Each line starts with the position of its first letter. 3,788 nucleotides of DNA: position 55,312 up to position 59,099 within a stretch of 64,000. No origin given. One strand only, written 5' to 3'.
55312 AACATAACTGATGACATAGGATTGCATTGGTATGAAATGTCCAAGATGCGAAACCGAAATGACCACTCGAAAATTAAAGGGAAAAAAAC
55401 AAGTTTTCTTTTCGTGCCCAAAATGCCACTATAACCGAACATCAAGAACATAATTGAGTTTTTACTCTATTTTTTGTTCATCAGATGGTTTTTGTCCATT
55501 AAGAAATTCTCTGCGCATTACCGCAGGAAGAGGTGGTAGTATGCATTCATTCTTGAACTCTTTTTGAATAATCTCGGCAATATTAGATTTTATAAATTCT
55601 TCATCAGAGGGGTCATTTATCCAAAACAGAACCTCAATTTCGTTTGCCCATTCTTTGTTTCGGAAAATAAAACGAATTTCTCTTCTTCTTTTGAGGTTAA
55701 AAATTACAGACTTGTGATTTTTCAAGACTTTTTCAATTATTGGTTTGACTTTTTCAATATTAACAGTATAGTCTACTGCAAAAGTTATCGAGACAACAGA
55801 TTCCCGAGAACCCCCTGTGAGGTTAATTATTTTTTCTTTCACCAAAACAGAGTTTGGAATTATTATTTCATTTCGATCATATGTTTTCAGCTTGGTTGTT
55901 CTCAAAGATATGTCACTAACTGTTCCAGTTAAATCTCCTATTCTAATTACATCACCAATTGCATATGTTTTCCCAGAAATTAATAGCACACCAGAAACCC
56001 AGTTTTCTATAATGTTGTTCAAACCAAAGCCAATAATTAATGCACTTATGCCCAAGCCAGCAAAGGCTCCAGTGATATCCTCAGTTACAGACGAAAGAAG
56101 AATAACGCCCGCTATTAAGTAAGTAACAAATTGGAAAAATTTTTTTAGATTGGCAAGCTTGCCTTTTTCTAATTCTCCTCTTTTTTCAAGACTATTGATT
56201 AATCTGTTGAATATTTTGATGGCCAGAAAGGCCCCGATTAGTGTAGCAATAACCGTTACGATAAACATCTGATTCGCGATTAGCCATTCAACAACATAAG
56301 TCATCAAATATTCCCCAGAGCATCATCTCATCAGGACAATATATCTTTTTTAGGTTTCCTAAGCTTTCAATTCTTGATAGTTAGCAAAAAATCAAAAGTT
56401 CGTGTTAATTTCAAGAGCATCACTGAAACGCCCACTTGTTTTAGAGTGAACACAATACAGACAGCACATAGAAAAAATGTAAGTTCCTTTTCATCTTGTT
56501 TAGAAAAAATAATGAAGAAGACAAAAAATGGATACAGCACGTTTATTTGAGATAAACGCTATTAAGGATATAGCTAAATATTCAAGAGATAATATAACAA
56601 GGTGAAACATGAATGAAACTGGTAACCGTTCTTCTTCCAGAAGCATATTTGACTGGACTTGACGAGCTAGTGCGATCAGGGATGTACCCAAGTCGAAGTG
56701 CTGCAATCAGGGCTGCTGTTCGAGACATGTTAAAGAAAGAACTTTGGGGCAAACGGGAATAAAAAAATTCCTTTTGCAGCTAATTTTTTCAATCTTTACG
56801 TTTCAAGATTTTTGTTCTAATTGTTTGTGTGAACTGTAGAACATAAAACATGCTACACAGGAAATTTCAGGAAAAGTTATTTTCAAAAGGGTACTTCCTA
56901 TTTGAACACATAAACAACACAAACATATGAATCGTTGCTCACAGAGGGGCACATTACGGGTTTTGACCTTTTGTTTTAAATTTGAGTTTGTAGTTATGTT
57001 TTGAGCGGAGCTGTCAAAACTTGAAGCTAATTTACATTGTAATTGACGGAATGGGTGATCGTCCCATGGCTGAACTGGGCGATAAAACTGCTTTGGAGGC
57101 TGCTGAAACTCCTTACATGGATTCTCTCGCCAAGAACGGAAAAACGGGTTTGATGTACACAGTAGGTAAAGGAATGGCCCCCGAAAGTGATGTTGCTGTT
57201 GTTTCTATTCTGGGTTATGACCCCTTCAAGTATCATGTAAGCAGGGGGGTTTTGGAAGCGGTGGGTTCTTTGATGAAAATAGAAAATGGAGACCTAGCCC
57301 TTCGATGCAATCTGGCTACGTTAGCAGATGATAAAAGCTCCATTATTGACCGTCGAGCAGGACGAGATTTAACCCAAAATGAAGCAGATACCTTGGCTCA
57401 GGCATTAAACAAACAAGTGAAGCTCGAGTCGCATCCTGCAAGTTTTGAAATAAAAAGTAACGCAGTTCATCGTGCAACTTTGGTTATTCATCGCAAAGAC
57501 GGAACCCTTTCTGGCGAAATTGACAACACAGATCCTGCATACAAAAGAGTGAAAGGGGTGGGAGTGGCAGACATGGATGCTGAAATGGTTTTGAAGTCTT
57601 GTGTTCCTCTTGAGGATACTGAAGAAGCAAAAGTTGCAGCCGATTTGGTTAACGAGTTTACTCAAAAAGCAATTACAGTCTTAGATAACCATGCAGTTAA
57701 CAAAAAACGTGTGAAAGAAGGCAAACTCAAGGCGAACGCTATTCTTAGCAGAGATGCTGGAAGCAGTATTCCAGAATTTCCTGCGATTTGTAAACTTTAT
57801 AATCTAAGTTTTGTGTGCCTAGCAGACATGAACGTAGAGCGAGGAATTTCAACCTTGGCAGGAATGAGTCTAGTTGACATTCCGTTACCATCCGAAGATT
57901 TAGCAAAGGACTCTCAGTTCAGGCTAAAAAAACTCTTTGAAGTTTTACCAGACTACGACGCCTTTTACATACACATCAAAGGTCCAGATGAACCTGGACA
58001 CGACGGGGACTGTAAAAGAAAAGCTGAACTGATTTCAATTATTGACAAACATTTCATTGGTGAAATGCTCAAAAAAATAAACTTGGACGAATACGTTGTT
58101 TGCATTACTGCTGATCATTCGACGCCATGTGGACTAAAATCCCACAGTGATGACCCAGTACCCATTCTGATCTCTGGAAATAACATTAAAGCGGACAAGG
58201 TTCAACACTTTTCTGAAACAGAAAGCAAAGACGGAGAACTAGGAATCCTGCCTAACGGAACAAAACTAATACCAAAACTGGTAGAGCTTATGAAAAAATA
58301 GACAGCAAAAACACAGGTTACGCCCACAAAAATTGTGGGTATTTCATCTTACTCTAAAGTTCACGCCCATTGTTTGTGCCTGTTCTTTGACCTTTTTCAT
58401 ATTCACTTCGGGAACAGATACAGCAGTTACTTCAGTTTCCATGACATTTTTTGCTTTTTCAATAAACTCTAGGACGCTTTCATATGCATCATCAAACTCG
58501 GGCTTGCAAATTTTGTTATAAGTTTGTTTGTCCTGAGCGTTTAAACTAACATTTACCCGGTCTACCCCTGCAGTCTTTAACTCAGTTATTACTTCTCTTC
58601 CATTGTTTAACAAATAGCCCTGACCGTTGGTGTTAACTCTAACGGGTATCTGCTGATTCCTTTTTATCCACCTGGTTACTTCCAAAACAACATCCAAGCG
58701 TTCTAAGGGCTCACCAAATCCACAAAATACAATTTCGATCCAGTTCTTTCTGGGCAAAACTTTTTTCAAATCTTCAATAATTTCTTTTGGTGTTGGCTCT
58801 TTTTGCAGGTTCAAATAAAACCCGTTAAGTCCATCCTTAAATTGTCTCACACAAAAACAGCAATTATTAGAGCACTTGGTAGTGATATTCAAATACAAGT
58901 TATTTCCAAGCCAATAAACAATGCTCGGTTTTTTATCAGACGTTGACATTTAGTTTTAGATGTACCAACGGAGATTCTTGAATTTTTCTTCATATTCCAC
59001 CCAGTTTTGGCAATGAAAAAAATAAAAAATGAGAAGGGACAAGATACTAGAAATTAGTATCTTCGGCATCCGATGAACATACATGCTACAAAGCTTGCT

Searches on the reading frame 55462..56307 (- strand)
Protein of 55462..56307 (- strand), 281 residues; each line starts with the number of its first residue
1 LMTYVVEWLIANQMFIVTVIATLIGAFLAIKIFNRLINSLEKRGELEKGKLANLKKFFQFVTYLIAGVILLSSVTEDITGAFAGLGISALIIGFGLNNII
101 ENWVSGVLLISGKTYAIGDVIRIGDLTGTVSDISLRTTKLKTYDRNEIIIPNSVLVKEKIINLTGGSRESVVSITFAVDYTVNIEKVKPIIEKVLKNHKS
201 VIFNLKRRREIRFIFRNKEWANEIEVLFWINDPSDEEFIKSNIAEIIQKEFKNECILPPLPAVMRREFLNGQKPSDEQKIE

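Call 9: search_protein_families(library=pfam, proteins=[window:55462-56307:-])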
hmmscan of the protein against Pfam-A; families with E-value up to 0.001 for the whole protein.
window:55462-56307:- (281 aa): 1 family
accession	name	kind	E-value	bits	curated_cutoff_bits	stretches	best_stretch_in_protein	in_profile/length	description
PF00924.24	MS_channel_2nd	-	3.1e-21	75.7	20.2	1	98-164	1-67/68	Mechanosensitive ion channel, beta-domain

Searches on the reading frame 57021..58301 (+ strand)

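Call 32: search_protein_families(library=pfam, proteins=[window:57021-58301:+], max_evalue=0.00001)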
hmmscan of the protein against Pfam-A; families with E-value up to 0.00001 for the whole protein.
window:57021-58301:+ (426 aa): 2 families
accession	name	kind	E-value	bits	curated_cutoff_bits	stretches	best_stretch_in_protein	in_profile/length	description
PF10143.14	PhosphMutase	-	1.8e-44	152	21.5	1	37-227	1-170/170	2,3-bisphosphoglycerate-independent phosphoglycerate mutase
PF01676.23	Metalloenzyme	-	2.2e-36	126.1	24.3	1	1-408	1-238/252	Metalloenzyme superfamily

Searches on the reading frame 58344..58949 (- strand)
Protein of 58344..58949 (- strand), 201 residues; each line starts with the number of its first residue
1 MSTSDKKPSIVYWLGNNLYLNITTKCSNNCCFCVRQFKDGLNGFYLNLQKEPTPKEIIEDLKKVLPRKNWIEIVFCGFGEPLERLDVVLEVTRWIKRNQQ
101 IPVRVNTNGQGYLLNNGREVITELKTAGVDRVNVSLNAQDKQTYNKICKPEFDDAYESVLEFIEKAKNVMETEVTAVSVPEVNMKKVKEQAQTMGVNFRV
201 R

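Call 32: search_protein_families(library=pfam, proteins=[window:58344-58949:-], max_evalue=0.00001)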
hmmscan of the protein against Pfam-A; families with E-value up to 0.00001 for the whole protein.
window:58344-58949:- (201 aa): 1 family
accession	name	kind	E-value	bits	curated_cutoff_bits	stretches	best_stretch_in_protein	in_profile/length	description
PF04055.27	Radical_SAM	-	7.4e-21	75.5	29.5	1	21-189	2-161/166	Radical SAM superfamily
